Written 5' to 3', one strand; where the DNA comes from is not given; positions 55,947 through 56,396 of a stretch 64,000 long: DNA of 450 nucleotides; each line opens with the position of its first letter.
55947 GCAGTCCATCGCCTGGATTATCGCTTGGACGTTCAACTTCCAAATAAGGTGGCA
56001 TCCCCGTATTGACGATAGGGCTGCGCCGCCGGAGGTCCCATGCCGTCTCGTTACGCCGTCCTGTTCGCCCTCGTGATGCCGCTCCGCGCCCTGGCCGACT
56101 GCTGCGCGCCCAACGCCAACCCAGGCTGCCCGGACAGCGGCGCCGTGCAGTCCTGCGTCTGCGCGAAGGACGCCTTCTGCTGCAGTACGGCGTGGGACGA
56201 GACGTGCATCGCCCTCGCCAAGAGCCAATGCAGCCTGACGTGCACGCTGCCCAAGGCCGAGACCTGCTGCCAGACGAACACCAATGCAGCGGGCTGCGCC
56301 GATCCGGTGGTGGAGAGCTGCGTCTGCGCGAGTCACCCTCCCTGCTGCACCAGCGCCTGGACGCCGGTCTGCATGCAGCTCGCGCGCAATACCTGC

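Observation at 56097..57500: Nine tandem copies of a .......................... module (ten Cys, one invariant Trp)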

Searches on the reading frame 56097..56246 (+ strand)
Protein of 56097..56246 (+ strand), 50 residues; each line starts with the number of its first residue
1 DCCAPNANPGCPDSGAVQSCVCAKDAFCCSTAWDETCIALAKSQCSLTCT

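Call 8: search_protein_families(library=pfam, alignment_id=A1, max_evalue=10)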
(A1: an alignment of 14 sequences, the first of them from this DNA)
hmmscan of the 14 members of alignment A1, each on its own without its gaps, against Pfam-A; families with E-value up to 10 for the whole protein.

A. member 1, seq(50 aa): 0 families

B. families by the number of members that match (of 14 scanned): 0 families

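Call 9: search_solved_structures(query=A1, max_evalue=10, show_alignments=2)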
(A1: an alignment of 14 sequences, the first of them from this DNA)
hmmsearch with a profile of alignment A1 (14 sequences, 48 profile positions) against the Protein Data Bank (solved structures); distinct sequences matched with E-value up to 10: 3.
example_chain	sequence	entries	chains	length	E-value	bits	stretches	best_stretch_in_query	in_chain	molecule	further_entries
7zvs_A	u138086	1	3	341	0.56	13.6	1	16-33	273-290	Venus kinase receptor 2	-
3s5n_A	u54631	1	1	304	4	10.9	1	9-34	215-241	4-hydroxy-2-oxoglutarate aldolase, mitochondrial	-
3s5o_A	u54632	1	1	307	4.1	10.9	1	9-34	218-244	4-hydroxy-2-oxoglutarate aldolase, mitochondrial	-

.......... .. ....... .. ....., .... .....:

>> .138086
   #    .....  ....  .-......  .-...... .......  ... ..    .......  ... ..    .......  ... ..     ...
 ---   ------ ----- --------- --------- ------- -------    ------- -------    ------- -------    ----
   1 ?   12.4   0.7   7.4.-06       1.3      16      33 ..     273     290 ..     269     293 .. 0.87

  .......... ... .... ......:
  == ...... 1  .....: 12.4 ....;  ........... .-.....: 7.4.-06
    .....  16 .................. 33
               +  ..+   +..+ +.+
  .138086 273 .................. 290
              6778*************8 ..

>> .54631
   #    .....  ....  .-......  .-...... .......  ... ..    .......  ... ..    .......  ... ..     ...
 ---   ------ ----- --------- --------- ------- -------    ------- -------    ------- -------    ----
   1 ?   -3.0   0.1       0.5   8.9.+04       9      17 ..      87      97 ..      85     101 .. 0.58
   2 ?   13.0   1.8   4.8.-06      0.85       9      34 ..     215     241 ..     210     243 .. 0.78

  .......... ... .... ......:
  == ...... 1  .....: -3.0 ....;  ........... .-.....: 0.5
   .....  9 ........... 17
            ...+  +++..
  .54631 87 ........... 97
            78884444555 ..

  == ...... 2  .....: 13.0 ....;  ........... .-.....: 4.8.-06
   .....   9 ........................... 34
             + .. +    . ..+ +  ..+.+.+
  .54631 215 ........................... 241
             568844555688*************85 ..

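Call 11: find_homologous_proteins(query=A1, max_evalue=0.001)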
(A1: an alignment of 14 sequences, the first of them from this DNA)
Query A1 (14 sequences) (50 aa, profile of the alignment): 1 proteins with E <= 0.001 among 47 candidates.
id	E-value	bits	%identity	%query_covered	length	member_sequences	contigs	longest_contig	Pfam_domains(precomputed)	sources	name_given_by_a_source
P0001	3.3e-6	45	50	90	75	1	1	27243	-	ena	-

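Call 17: search_protein_representatives(alignment_id=A1)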
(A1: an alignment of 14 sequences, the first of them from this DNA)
Query: 14 sequences, 48 profile positions. Proteins with E-value up to 0.001 (for the whole library): 2994; up to 1e-10: 1210; up to 1e-30: 223. The best 150 are listed.
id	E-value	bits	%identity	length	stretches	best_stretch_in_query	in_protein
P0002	1.6e-257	847.8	-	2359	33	3-48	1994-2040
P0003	1.3e-178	595.1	-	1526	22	1-48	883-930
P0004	9.6e-137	461.1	-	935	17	1-48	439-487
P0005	1.0e-118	403.4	-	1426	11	1-48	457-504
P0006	1.3e-118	403.1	-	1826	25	1-48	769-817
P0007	2.2e-114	389.5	-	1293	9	1-47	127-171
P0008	5.9e-108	368.9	-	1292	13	1-48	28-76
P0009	6.2e-105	359.3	-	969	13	1-48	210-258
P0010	5.3e-102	349.9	-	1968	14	1-48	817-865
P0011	7.9e-102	349.3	-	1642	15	1-48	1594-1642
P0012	1.1e-94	326.5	-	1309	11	2-47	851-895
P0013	8.0e-94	323.7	-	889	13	1-48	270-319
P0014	2.1e-93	322.3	-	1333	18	3-41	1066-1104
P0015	4.5e-93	321.3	-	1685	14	1-48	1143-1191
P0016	2.5e-91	315.7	-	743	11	1-47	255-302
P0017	6.4e-84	292.0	-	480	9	2-44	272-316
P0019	1.7e-83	290.6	-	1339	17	1-42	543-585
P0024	3.1e-78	273.8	-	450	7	1-48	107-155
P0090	1.2e-45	169.5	-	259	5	2-47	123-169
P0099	1.6e-44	165.9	-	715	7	1-47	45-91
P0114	8.5e-41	153.9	-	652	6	1-47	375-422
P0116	2.0e-40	152.8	-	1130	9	1-47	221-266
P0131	1.9e-38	146.4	-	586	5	1-48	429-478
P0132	2.0e-38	146.4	-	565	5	1-47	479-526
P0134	4.0e-38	145.4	-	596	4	1-48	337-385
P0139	1.5e-37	143.6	-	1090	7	1-48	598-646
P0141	4.6e-37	142.0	-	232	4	1-47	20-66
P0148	4.6e-36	138.8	-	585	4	1-48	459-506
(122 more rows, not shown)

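Call 21: search_protein_families(library=pfam, alignment_id=A2, max_evalue=0.001)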
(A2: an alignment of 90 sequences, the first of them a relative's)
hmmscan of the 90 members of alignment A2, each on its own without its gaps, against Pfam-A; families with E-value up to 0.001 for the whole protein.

A. member 1, P0141 (232 aa): 0 families

B. families by the number of members that match (of 90 scanned): 12 families
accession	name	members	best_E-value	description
PF00404.24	Dockerin_1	5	3.1e-06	Dockerin type I domain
PF13948.11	DUF4215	2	8.2e-19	Domain of unknown function (DUF4215)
PF07452.17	CHRD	1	2.7e-84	CHRD domain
PF11617.13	Cu-binding_MopE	1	4.3e-61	Putative metal-binding motif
PF01400.30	Astacin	1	1.2e-42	Astacin (Peptidase family M12A)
PF16403.11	Bact_surface_Ig-like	1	7.5e-30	Bacterial surface protein, Ig-like domain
PF00932.25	LTD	1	4.8e-10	Lamin Tail Domain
PF00526.23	Dicty_CTDC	1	4.7e-08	Dictyostelium (slime mold) repeat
PF02412.23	TSP_3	1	9.7e-08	Thrombospondin type 3 repeat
PF02494.22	HYR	1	0.00053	HYR domain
PF13405.12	EF-hand_6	1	0.00068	EF-hand domain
PF00036.39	EF-hand_1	1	0.00089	EF hand domain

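Call 22: search_protein_families(library=ncbifam, alignment_id=A2, max_evalue=0.01)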
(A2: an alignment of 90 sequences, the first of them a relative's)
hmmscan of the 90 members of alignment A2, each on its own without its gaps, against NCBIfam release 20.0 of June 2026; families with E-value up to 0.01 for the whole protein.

A. member 1, P0141 (232 aa): 0 families

B. families by the number of members that match (of 90 scanned): 7 families
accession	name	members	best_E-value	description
NF033662.1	acid_disulf_rpt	3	5.5e-93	acidic double-disulfide repeat-containing protein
TIGR02232.1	myxo_disulf_rpt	2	4.2e-51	cysteine-rich acidic repeat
NF007709.0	PRK10404.1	2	7.3e-07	stress response protein ElaB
NF045530.1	LegP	1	2.8e-49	Dot/Icm T4SS effector Zinc-dependent metalloprotease LegP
NF045500.1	Omp28_seleno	1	2e-14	Omp28-related selenoprotein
NF047638.1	throspo3_MtsC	1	2.5e-05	cell-cell cohesion MYXO-CTERM protein MtsC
NF047446.1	barrel_OmpL47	1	6.8e-05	OmpL47-type beta-barrel domain-containing protein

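Call 32: predict_structure(alignment_id=A1)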
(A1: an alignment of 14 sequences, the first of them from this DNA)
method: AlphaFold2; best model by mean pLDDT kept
length: 50 residues; sequences in the alignment: 14
mean_pLDDT: 95.3   pTM: 0.77
mean pLDDT of the five models: 95.3, 95.2, 94.1, 93.4, 87.2
residues with pLDDT >= 90: 46; 70-90: 4; 50-70: 0; < 50: 0
segments of 3 or more residues with pLDDT < 50: none
pLDDT, mean of each block of 10 residues (from residue 1): 94 94 97 97 95
secondary structure, 60 per line:
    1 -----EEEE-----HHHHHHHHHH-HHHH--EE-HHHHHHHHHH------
elements in order: E6-9 H15-24 H26-29 H35-44

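Call 35: fold_search(model_id=the predicted structure, library=pdb)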
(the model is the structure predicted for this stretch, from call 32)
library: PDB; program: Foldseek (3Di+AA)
matches with E <= 10: 0; with E <= 0.001: 0
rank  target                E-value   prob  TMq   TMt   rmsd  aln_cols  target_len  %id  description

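Call 46: search_protein_families(library=pfam, alignment_id=A3, max_evalue=0.001)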
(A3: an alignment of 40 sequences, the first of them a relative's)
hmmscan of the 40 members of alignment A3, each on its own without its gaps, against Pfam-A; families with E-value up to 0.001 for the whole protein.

A. member 1, P0058 (956 aa): 0 families

B. families by the number of members that match (of 40 scanned): 17 families
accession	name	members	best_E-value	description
PF00526.23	Dicty_CTDC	5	1.4e-27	Dictyostelium (slime mold) repeat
PF07452.17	CHRD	3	1.7e-28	CHRD domain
PF00127.26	Copper-bind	2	1.4e-09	Copper binding proteins, plastocyanin/azurin family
PF13473.12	Cupredoxin_1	2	7.1e-08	Cupredoxin-like domain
PF00404.24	Dockerin_1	2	1.1e-06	Dockerin type I domain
PF14312.12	FG-GAP_2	1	2.1e-56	FG-GAP repeat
PF03629.24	SASA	1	1.1e-19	Carbohydrate esterase, sialic acid-specific acetylesterase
PF20009.4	GEVED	1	1.7e-19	GEVED domain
PF23759.1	GBD_T9SS_assoc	1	1.3e-16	Galactose binding domain-like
PF13688.12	Reprolysin_5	1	1.1e-14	Metallo-peptidase family M12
PF13582.12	Reprolysin_3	1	9.8e-12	Metallo-peptidase family M12B Reprolysin-like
PF13583.11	Reprolysin_4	1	1.8e-09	Metallo-peptidase family M12B Reprolysin-like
PF13365.12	Trypsin_2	1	1.2e-08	Trypsin-like peptidase domain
PF24517.2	CBM96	1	3.5e-06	Carbohydrate-binding module family 96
PF18962.6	Por_Secre_tail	1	1.1e-05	Secretion system C-terminal sorting domain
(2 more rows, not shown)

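Call 51: find_encoding_contigs(protein=P0005, flank=8000, max_places=3)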
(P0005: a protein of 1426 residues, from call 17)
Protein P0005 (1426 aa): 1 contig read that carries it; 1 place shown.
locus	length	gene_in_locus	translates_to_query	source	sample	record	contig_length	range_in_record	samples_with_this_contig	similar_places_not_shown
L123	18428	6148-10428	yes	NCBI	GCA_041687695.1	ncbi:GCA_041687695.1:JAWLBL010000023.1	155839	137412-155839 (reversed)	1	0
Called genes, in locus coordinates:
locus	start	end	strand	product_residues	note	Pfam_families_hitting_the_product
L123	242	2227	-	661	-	-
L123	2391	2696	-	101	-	-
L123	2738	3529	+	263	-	-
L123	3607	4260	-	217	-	PF00578:AhpC-TSA, PF08534:Redoxin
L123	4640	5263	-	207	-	PF01209:Ubie_methyltran, PF13489:Methyltransf_23, PF13847:Methyltransf_31, PF13649:Methyltransf_25, PF08241:Methyltransf_11, PF08242:Methyltransf_12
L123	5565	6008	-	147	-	-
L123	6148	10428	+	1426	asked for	-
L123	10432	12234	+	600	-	PF13646:HEAT_2 (faint)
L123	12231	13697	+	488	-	-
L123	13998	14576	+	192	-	-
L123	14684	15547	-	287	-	PF02678:Pirin, PF05726:Pirin_C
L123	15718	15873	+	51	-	PF03466:LysR_substrate (weak)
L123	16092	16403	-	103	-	-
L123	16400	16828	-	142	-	PF14697:Fer4_21 (faint), PF13237:Fer4_10 (weak), PF13187:Fer4_9 (weak), PF12797:Fer4_2 (weak), PF00037:Fer4 (weak)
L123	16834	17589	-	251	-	PF03892:NapB (faint), PF14522:Cytochrome_C7 (faint), PF14537:Cytochrom_c3_2 (faint)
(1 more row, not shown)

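Call 68: list_cluster_members(proteins=[P0007, P0005, P0002, P0003, P0006, P0009, P0017, P0024, P0141, P0090])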
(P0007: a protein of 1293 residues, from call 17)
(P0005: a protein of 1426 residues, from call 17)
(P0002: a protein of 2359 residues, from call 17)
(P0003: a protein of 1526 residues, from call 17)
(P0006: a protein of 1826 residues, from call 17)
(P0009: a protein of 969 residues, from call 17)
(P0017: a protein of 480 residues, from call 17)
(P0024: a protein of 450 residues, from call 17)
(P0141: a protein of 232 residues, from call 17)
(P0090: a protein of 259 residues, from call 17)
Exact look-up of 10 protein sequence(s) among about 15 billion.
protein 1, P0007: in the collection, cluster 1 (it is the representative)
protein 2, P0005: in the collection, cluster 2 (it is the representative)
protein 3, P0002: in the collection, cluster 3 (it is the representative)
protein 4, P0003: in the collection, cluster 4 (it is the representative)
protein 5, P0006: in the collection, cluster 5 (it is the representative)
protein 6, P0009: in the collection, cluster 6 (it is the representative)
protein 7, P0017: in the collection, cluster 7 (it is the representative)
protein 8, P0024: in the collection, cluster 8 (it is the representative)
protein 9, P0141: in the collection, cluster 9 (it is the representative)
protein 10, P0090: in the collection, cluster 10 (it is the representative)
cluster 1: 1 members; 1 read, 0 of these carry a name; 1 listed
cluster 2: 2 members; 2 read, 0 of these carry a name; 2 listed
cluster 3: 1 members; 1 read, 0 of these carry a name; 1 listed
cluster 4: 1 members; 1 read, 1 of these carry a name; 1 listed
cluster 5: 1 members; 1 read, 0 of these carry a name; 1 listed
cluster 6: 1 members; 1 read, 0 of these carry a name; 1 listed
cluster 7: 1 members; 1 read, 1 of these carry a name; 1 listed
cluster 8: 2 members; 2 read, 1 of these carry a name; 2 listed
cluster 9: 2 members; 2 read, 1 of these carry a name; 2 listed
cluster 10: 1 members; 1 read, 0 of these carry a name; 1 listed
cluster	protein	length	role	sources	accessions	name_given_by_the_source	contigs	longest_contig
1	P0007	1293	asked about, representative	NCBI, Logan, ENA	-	-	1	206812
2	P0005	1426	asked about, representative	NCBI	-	-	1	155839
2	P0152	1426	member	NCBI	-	-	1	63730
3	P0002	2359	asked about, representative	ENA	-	-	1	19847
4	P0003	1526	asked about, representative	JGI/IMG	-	hypothetical protein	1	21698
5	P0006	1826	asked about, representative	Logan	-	-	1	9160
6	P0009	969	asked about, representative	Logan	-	-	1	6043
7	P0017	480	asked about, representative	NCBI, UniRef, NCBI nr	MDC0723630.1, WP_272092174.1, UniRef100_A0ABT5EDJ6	hypothetical protein [Nannocystis bainbridge] | Uncharacterized protein n=1 Tax=Nannocystis bainbridge TaxID=2995303 ...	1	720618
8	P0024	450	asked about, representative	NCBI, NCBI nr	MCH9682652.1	MAG: hypothetical protein K0V04_14550 [Deltaproteobacteria bacterium] | hypothetical protein [Deltaproteobacteria bacterium]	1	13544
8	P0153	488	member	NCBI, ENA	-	-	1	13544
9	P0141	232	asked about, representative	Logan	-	-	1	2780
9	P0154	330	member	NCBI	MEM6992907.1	MAG: hypothetical protein AAF721_20495 [Myxococcota bacterium]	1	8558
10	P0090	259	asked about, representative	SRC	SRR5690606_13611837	-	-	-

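Call 73: fold_search(model_id=the predicted structure, library=viral)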
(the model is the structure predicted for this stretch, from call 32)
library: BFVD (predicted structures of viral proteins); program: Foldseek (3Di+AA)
matches with E <= 10: 5; with E <= 0.001: 0
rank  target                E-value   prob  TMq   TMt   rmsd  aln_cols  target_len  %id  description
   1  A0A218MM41            6.9e-01  0.28  0.48  0.04   5.0        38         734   32  Secretion system C-terminal sorting domain-containing protein [uncultured virus]
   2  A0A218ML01            2.1e+00  0.18  0.49  0.03   5.0        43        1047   28  Putative peptidase [uncultured virus]
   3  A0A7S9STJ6            2.8e+00  0.11  0.42  0.07   3.7        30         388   40  Uncharacterized protein [Virus NIOZ-UU157]
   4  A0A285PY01            6.8e+00  0.02  0.33  0.07   5.9        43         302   16  Uncharacterized protein [Cedratvirus lausannensis]
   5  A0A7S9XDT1            9.2e+00  0.09  0.50  0.04   1.1        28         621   28  Uncharacterized protein [Virus NIOZ-UU157]

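Call 79: search_solved_structures(query=A5, max_evalue=10, show_alignments=2)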
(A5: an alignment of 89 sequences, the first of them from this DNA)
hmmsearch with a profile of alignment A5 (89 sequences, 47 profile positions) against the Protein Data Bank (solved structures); distinct sequences matched with E-value up to 10: 3.
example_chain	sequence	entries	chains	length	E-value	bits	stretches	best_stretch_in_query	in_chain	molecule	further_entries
3s5n_A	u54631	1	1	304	0.21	15.2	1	17-34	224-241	4-hydroxy-2-oxoglutarate aldolase, mitochondrial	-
3s5o_A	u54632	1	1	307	0.22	15.2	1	17-34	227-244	4-hydroxy-2-oxoglutarate aldolase, mitochondrial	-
7zvs_A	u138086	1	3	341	0.85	13.3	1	15-34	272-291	Venus kinase receptor 2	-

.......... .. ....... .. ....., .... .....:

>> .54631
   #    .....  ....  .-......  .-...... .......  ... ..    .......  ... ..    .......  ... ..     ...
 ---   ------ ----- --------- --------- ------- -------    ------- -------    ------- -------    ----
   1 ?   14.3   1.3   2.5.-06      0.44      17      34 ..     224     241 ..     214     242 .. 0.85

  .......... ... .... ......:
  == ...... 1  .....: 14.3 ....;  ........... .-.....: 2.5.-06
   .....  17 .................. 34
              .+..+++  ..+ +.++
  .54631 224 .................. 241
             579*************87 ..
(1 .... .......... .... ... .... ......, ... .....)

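Call 86: search_protein_families(library=pfam, proteins=[P0132, P0148, P0131, P0134, P0114, P0099, P0139, P0116, P0014, P0019], max_evalue=0.001)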
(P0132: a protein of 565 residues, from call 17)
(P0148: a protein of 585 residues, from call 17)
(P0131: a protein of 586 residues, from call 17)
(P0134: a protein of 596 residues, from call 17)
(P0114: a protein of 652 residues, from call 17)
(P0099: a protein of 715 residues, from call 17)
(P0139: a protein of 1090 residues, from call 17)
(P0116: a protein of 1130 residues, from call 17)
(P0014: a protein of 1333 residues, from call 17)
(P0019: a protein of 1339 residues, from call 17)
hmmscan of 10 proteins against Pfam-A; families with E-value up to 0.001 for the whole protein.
P0132 (565 aa): 0 families

P0148 (585 aa): 0 families

P0131 (586 aa): 0 families

P0134 (596 aa): 1 family
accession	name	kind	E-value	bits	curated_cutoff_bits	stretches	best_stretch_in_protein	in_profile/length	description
PF01400.30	Astacin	-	1.2e-42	146.2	22.5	1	146-322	2-186/189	Astacin (Peptidase family M12A)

P0114 (652 aa): 0 families

P0099 (715 aa): 0 families

P0139 (1090 aa): 1 family
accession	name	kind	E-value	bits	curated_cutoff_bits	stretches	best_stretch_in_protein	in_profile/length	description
PF03629.24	SASA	-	1.1e-19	71.4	24.8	1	317-481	63-225/226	Carbohydrate esterase, sialic acid-specific acetylesterase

P0116 (1130 aa): 1 family
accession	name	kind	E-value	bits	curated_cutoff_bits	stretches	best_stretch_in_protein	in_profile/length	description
PF14312.12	FG-GAP_2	-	2.1e-56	188.3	23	6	857-905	1-49/49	FG-GAP repeat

P0014 (1333 aa): 0 families

P0019 (1339 aa): 1 family
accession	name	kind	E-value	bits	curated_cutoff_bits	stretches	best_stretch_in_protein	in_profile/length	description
PF00404.24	Dockerin_1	-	1.1e-06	29.2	22.9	1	51-100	2-56/57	Dockerin type I domain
